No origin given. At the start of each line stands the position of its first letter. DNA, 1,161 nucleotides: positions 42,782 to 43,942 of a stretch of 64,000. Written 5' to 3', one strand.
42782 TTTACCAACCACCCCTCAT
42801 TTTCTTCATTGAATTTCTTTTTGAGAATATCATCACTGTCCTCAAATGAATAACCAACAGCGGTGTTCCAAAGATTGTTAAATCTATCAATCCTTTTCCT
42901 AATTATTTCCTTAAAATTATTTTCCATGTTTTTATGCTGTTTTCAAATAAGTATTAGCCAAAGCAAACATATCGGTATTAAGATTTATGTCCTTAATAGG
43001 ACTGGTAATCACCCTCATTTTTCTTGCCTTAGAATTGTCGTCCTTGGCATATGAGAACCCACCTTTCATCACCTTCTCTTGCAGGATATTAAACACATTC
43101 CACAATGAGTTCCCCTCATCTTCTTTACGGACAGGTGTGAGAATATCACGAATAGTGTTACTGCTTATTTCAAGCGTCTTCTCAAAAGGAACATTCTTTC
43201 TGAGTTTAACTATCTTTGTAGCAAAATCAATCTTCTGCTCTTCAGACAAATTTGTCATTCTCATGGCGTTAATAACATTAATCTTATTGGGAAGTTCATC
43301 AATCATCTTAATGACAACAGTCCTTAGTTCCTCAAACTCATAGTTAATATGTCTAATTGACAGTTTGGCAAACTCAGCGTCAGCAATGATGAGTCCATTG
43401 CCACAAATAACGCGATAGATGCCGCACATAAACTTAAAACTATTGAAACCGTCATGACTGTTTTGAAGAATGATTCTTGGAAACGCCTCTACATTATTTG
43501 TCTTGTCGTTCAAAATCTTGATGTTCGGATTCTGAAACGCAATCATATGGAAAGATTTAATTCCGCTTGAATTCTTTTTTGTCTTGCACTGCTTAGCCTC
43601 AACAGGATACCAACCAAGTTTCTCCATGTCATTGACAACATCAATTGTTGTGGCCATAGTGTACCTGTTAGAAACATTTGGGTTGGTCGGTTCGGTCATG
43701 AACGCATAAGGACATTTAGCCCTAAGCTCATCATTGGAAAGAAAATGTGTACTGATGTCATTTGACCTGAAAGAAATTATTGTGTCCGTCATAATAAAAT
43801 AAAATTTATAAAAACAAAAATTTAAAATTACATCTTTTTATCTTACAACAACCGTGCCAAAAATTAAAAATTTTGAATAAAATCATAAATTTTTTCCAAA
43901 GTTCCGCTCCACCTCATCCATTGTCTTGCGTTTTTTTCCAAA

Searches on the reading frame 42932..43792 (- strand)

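Call 15: search_protein_families(library=phrogs, proteins=[window:42932-43792:-], max_evalue=0.001)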
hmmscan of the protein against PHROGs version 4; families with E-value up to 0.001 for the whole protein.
window:42932-43792:- (286 aa): 2 families
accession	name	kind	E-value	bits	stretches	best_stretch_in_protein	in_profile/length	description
phrog_12094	-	unknown function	1.2e-39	137.1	1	17-282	18-274/281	-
phrog_1221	-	unknown function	4.4e-06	27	1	102-152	159-211/355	-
